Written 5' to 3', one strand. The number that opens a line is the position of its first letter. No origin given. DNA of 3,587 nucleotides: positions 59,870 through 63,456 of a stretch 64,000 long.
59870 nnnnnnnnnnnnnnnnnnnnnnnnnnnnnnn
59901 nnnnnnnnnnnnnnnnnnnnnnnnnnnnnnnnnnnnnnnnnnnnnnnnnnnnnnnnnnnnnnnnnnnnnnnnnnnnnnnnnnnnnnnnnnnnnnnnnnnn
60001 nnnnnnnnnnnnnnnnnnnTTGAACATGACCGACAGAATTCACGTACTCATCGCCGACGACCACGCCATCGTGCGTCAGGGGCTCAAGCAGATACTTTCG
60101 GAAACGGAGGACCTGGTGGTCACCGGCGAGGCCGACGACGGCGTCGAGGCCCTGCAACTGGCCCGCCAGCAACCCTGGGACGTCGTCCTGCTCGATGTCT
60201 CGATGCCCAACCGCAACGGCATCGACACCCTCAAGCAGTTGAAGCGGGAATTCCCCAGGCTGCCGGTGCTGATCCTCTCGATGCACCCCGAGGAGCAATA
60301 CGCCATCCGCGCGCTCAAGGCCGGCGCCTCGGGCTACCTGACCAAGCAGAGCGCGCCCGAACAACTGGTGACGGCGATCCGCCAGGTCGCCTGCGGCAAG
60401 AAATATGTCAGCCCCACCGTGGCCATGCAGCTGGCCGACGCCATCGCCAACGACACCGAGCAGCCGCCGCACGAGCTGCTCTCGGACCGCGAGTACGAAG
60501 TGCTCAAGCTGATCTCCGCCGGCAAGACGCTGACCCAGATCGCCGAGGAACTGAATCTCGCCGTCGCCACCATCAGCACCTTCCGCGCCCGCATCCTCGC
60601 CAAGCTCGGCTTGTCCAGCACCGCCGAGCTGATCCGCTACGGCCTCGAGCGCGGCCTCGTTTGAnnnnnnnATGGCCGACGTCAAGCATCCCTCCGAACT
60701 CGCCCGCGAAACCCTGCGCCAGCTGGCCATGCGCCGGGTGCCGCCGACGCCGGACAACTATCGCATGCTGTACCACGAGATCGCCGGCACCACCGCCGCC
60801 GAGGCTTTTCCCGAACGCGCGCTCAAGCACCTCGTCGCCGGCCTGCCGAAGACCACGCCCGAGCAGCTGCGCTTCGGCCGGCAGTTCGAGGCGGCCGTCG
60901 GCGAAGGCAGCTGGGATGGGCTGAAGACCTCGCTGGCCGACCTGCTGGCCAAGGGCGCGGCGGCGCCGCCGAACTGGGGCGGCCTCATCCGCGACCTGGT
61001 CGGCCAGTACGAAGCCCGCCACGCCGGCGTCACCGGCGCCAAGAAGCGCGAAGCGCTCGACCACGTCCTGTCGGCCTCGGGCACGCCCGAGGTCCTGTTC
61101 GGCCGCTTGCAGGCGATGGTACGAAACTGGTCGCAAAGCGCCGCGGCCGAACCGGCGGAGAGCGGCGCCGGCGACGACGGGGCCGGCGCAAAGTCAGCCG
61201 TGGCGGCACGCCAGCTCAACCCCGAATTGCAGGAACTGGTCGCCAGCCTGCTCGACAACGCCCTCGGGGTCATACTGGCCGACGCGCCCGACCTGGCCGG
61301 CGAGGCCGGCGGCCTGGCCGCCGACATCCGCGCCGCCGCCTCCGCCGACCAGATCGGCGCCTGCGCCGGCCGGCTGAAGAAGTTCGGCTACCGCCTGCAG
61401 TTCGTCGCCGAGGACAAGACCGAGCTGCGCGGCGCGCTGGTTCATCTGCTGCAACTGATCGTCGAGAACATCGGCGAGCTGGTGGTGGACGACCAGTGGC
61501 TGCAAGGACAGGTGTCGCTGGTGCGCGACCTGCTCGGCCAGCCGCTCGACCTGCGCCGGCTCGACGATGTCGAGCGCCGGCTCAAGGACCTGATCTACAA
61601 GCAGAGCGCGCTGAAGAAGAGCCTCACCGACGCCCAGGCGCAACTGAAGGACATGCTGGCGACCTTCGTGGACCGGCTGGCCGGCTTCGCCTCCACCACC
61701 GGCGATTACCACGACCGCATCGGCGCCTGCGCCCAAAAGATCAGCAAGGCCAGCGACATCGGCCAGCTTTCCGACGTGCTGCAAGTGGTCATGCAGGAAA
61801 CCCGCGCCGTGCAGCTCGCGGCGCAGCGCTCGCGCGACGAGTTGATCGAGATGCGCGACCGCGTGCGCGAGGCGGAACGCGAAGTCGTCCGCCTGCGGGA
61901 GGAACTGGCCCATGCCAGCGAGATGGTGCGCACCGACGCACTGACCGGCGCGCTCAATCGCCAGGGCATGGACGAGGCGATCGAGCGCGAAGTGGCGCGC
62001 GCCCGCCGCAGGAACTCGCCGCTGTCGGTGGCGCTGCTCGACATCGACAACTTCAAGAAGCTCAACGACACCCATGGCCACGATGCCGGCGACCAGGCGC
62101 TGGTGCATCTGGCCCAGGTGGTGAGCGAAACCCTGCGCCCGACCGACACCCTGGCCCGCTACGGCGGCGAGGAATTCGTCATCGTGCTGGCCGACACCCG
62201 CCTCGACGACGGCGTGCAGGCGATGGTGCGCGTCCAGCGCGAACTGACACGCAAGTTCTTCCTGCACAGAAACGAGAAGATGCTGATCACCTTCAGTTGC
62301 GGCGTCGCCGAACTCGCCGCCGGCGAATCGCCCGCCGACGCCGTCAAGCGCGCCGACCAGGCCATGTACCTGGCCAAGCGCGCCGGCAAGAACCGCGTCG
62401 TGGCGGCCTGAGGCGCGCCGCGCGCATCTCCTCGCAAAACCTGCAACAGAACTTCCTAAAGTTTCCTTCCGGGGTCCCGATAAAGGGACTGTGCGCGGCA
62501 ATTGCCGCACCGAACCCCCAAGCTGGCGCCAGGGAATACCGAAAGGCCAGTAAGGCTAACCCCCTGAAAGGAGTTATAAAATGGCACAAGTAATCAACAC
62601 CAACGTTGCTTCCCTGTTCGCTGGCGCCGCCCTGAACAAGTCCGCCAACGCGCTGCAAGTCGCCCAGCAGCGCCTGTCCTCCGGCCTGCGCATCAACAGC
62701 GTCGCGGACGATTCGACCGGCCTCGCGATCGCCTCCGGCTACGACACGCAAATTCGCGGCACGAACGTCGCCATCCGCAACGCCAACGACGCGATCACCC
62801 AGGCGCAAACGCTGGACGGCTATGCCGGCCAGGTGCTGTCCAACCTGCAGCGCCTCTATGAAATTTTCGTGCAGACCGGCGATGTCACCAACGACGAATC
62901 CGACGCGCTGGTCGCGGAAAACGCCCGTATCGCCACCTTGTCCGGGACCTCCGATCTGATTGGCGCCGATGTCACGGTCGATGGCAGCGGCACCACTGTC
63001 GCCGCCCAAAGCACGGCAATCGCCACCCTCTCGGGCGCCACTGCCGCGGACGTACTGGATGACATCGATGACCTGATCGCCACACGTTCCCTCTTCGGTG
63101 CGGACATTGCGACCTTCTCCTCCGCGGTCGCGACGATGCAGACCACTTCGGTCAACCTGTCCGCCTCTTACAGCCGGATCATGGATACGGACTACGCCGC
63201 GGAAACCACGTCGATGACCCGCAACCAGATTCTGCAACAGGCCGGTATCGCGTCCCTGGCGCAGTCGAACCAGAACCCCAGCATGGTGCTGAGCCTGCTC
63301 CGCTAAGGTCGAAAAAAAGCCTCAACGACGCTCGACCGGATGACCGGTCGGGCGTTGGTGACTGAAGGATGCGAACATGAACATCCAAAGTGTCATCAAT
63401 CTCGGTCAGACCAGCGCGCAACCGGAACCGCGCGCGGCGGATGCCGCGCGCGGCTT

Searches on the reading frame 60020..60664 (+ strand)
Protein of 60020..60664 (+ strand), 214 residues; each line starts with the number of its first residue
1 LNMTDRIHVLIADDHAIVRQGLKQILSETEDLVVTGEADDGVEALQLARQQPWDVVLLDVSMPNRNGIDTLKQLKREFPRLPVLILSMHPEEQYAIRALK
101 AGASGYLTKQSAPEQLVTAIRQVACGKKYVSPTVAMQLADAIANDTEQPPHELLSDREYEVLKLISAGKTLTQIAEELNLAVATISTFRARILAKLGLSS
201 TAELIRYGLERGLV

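Call 100: search_protein_families(library=pfam, proteins=[window:60020-60664:+], max_evalue=0.00001)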
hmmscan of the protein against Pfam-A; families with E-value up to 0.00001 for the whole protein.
window:60020-60664:+ (214 aa): 2 families
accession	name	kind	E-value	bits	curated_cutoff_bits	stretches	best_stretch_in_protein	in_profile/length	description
PF00072.30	Response_reg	-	9.9e-34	116.3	30.2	1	9-121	1-111/111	Response regulator receiver domain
PF00196.25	GerE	-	1.8e-15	56.8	23.5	1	153-207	2-56/57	Bacterial regulatory proteins, luxR family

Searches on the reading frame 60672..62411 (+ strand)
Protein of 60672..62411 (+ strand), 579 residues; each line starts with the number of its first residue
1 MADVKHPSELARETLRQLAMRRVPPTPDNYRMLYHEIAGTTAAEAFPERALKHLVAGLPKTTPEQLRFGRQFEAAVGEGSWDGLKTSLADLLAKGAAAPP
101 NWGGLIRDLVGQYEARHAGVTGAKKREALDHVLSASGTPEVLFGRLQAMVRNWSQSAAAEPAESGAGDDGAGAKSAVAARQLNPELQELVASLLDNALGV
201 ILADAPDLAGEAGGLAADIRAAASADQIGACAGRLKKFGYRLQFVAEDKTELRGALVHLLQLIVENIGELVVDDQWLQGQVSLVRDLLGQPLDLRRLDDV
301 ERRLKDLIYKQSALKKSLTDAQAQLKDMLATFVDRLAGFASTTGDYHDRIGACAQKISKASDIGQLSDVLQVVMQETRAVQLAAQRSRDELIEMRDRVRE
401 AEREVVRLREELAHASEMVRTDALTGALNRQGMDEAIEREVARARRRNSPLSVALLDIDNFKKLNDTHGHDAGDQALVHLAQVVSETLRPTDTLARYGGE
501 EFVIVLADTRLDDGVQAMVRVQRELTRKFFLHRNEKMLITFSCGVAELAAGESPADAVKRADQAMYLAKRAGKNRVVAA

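Call 100: search_protein_families(library=pfam, proteins=[window:60672-62411:+], max_evalue=0.00001)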
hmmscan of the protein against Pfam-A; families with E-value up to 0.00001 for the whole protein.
window:60672-62411:+ (579 aa): 1 family
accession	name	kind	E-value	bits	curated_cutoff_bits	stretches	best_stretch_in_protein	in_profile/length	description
PF00990.26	GGDEF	-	1.3e-44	152.3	23.8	1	421-575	3-161/161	Diguanylate cyclase, GGDEF domain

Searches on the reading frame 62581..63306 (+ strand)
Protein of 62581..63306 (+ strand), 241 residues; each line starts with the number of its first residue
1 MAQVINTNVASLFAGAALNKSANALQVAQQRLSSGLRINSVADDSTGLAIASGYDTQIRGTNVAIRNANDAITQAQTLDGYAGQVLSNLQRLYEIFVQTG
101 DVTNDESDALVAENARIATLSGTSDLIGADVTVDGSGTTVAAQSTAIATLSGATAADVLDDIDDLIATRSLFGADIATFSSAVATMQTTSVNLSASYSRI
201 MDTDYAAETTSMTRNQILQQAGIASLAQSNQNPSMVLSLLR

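Call 100: search_protein_families(library=pfam, proteins=[window:62581-63306:+], max_evalue=0.00001)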
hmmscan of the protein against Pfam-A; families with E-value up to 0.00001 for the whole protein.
window:62581-63306:+ (241 aa): 2 families
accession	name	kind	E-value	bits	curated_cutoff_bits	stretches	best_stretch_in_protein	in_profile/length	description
PF00669.25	Flagellin_N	-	1.9e-19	70.6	26.6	1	5-135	1-130/139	Bacterial flagellin N-terminal helical region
PF00700.27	Flagellin_C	-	1e-18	67.9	23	1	161-240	7-86/86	Bacterial flagellin C-terminal helical region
